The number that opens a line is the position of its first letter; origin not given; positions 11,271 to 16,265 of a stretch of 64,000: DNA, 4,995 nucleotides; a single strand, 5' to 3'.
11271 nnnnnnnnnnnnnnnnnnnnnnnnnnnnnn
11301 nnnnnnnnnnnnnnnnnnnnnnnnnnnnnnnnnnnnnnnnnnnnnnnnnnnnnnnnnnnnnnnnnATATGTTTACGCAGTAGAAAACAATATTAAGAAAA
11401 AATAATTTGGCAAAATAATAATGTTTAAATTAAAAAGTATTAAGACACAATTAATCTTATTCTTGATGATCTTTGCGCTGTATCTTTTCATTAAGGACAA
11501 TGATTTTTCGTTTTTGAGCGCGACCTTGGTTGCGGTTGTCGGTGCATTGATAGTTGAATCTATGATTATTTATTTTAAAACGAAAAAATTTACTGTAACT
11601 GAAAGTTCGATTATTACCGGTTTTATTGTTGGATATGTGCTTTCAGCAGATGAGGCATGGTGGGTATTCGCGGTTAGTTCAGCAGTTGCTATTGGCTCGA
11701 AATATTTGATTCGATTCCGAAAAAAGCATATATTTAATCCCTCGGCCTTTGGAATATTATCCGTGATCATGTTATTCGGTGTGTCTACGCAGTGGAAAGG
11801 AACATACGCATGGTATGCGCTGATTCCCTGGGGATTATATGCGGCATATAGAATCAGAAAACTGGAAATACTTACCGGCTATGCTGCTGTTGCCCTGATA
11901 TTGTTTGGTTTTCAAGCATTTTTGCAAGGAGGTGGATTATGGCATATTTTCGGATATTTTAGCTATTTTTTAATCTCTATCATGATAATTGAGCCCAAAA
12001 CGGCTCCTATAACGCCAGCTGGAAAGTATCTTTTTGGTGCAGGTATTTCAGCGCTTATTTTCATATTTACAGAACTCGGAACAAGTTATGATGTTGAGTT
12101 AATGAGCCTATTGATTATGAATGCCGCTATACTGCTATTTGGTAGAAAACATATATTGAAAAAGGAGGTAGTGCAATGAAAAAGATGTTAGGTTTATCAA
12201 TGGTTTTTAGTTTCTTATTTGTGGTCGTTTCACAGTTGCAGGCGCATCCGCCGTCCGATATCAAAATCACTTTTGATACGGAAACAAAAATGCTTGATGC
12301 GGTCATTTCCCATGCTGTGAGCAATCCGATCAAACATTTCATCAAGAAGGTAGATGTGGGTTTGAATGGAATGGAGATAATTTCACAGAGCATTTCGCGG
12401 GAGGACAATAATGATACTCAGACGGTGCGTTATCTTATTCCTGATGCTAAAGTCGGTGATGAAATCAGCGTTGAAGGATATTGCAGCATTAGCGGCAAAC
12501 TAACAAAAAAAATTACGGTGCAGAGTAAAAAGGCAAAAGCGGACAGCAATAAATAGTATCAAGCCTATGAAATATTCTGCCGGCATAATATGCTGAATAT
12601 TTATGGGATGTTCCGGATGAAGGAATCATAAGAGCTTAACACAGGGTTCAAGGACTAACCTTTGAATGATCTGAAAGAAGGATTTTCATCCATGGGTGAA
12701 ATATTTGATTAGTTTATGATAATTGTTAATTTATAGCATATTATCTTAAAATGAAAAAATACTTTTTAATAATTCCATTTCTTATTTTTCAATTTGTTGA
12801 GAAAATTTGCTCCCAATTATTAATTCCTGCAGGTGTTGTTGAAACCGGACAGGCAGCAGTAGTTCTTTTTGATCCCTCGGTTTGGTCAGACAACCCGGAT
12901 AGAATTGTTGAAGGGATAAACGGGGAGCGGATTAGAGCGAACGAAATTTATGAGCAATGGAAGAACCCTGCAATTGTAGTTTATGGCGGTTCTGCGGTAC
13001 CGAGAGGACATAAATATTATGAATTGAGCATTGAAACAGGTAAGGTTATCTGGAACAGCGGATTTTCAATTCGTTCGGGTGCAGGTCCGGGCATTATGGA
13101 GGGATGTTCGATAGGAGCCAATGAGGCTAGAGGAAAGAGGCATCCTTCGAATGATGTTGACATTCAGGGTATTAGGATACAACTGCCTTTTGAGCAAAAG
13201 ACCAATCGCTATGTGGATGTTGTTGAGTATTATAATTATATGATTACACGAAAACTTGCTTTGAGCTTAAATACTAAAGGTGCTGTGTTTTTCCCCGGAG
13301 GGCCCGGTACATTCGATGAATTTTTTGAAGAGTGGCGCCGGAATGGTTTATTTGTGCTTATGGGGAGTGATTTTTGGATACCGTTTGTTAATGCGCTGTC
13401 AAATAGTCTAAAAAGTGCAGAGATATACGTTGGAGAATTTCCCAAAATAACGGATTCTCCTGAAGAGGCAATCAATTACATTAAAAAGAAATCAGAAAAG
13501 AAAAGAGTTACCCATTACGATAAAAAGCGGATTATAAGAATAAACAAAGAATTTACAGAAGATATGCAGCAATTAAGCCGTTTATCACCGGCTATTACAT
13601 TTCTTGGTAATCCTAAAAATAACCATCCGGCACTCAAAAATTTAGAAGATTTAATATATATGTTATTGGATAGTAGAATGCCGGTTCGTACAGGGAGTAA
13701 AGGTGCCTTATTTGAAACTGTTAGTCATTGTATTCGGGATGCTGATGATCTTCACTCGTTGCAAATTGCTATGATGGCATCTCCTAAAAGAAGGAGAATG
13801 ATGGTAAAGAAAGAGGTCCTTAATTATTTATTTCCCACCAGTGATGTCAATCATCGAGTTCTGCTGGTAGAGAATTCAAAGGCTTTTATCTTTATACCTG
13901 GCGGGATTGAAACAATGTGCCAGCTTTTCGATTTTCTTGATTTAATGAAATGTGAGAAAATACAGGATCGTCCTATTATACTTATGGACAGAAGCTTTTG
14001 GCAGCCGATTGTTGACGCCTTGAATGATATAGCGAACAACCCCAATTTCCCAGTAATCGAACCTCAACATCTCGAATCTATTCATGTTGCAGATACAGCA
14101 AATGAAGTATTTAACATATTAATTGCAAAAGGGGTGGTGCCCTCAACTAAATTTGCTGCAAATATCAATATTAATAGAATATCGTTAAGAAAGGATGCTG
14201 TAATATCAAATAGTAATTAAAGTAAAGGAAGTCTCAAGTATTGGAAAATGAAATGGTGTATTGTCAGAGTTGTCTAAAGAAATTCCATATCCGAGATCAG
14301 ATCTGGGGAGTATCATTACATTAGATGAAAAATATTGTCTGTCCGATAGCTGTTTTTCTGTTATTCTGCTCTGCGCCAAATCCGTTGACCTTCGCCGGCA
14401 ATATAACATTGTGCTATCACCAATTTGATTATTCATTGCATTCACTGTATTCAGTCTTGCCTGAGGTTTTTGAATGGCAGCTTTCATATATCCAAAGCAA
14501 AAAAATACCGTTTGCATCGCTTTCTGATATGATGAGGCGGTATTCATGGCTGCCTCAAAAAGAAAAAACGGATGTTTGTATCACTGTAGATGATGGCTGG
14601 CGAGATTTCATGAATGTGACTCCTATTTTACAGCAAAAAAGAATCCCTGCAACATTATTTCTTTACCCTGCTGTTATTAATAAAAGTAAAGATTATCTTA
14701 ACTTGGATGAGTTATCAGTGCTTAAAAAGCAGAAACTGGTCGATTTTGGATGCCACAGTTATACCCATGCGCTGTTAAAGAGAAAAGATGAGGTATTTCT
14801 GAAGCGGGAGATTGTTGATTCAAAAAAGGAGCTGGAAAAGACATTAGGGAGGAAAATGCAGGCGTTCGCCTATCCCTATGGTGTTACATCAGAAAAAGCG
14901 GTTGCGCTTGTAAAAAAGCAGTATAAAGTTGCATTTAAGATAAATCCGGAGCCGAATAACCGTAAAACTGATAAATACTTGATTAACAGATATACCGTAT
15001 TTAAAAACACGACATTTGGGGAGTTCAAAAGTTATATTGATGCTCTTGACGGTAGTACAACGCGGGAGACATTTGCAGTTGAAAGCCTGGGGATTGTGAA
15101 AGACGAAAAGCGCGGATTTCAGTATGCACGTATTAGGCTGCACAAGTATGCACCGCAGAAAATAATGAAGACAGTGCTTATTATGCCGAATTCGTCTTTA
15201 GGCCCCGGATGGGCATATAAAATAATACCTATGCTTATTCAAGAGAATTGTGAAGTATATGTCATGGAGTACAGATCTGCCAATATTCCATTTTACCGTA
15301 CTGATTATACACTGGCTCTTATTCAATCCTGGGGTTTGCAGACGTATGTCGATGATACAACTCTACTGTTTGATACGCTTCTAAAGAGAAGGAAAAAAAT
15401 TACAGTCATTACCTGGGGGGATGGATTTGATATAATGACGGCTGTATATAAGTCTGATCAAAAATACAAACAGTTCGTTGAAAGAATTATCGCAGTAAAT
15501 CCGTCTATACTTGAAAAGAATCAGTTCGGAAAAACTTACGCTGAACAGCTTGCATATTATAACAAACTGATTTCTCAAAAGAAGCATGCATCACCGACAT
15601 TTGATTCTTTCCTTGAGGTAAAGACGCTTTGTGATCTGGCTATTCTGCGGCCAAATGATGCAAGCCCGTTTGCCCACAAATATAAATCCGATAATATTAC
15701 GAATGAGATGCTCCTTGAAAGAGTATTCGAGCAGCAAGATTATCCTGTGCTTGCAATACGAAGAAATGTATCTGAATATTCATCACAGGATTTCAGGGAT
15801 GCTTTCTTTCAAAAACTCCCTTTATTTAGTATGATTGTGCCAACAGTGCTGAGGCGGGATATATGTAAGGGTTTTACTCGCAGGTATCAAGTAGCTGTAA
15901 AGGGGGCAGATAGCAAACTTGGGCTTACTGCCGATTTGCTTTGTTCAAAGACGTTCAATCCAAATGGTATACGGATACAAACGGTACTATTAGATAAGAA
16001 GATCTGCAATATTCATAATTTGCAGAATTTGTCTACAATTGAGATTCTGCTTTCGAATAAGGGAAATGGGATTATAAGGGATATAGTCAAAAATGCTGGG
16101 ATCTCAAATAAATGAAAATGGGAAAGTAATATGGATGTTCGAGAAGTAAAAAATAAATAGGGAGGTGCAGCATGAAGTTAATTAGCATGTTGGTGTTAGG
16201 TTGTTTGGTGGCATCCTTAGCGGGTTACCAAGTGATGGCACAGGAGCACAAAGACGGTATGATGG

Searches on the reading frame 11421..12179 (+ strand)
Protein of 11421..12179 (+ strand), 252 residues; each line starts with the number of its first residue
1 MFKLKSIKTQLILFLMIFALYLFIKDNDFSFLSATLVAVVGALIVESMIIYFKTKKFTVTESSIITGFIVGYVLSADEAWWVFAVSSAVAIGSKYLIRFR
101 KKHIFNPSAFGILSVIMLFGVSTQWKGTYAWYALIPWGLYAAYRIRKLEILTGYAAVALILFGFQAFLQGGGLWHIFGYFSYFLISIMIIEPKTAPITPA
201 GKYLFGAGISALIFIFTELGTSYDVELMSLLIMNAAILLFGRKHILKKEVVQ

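Call 64: search_protein_families(library=pfam, proteins=[window:11421-12179:+], max_evalue=0.0001)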
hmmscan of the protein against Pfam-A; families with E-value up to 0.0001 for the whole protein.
window:11421-12179:+ (252 aa): 1 family
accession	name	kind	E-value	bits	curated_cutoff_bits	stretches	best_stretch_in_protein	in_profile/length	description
PF03116.20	NQR2_RnfD_RnfE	-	2.5e-15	57.1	27.7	2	13-125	22-136/296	NQR2, RnfD, RnfE family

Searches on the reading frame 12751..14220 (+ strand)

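Call 64: search_protein_families(library=pfam, proteins=[window:12751-14220:+], max_evalue=0.0001)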
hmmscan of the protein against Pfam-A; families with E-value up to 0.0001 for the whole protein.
window:12751-14220:+ (489 aa): 2 families
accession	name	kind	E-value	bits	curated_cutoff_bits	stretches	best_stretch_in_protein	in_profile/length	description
PF03641.19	Lysine_decarbox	-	2.5e-24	86.4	27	2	353-455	29-129/131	Possible lysine decarboxylase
PF18306.6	LDcluster4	-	9.6e-07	29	26.3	1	75-205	4-124/151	SLOG cluster4 family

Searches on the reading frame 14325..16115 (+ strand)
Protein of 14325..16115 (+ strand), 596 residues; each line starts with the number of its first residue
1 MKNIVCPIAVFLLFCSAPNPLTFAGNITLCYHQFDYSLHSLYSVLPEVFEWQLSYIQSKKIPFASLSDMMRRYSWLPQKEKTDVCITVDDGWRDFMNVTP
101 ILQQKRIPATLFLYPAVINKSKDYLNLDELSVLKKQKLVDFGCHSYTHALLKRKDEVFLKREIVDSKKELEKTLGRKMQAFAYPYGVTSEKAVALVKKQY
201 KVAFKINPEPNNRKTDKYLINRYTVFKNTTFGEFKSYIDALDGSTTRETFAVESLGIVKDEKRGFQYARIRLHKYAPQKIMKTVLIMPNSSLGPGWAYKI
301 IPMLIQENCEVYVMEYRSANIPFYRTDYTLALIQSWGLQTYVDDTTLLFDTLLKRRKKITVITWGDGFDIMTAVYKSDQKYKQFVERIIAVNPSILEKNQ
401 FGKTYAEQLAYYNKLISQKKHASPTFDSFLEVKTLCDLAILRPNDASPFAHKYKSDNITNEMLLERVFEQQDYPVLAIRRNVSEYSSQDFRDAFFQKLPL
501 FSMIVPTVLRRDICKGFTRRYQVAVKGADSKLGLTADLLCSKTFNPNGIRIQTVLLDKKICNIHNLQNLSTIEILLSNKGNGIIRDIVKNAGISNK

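Call 64: search_protein_families(library=pfam, proteins=[window:14325-16115:+], max_evalue=0.0001)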
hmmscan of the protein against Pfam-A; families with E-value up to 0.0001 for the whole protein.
window:14325-16115:+ (596 aa): 1 family
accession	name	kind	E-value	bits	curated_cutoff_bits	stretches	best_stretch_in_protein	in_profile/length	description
PF01522.26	Polysacc_deac_1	-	1.5e-17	64.1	23.1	1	79-198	4-118/124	Polysaccharide deacetylase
